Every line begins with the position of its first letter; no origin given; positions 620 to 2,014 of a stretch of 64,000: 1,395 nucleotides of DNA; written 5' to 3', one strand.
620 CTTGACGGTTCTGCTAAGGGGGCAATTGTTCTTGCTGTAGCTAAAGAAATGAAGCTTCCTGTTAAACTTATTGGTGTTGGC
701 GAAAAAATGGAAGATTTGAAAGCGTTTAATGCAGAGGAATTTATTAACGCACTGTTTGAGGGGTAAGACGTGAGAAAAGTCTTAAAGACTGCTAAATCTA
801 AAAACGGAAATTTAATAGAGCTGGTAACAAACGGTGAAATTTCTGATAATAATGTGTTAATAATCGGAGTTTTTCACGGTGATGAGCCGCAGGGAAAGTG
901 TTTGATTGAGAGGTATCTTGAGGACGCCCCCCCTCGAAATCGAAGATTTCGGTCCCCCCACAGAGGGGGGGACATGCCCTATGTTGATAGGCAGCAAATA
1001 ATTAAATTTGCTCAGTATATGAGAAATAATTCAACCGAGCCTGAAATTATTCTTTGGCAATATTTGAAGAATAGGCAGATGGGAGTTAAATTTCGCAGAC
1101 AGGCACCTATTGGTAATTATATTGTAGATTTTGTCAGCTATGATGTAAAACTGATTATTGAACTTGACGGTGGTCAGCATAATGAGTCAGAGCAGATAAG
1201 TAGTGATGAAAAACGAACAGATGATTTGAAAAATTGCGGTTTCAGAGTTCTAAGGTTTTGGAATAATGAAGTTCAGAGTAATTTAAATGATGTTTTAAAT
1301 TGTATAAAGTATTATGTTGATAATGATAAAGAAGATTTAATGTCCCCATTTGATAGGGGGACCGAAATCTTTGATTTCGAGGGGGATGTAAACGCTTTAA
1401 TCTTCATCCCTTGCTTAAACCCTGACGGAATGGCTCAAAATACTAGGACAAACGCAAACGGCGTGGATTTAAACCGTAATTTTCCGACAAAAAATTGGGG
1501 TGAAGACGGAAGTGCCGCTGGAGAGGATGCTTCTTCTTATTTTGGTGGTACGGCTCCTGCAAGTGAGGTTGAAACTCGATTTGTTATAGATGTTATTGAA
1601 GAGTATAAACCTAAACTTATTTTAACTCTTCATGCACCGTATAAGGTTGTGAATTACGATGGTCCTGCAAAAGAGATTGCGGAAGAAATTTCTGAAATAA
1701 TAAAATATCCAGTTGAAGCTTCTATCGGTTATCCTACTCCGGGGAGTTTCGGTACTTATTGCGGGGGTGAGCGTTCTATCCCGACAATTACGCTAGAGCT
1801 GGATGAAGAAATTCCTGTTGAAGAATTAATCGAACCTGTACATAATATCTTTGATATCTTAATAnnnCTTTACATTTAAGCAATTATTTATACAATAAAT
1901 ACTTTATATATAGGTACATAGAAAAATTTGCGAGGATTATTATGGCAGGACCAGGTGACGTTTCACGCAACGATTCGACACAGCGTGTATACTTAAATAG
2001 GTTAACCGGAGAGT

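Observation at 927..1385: DUF559 endonuclease cassette with double-hairpin terminal inverted repeats, inserted in frame and without a stop codon inside an M14 peptidase gene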

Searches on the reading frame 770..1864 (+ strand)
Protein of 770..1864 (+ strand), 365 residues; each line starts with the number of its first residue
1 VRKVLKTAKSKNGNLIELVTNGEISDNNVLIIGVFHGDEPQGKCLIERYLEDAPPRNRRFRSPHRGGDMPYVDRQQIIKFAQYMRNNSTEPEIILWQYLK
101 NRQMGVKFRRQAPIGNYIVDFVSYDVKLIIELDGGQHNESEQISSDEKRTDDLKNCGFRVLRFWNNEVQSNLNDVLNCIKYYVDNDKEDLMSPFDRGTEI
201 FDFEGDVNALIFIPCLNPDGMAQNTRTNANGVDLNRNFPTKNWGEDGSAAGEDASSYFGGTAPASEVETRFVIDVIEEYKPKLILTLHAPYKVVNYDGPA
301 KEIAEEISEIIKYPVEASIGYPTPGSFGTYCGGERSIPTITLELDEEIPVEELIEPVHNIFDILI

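Call 5: search_protein_families(library=pfam, proteins=[window:770-1864:+], max_evalue=0.01)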
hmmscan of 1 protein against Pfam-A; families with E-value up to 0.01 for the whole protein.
window:770-1864:+ (365 aa): 5 families
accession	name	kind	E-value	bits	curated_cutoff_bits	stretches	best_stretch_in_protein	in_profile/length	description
PF04480.18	DUF559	-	1.2e-35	122.1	20.6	1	77-180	3-105/109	Protein of unknown function (DUF559)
PF00246.29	Peptidase_M14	-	1.9e-17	64.2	21.6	1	210-297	92-191/286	Zinc carboxypeptidase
PF18741.7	MTES_1575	-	5.4e-08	33.2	38.2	1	102-175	10-88/96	REase_MTES_1575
PF24827.1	AstE_AspA_cat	-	8e-07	29.2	25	1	209-274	37-102/192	Succinylglutamate desuccinylase/Aspartoacylase catalytic domain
PF10994.13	DUF2817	-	4.6e-06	26.8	23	1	209-239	89-119/341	Protein of unknown function (DUF2817)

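Call 30: search_protein_families(library=ncbifam, proteins=[window:770-1864:+], max_evalue=0.01)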
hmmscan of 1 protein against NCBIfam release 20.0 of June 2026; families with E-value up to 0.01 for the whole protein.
window:770-1864:+ (365 aa): 3 families
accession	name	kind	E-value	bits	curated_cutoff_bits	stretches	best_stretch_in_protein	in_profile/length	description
NF007897.0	PRK10602.1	equivalog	2.8e-31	108.3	157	1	211-346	74-213/237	murein tripeptide amidase MpaA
NF007294.0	PRK09767.1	equivalog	2.8e-24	85.4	218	1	78-182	6-109/117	DUF559 domain-containing protein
TIGR00632.1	vsr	subfamily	0.0053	17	97.85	0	143-167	95-119/119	DNA mismatch endonuclease Vsr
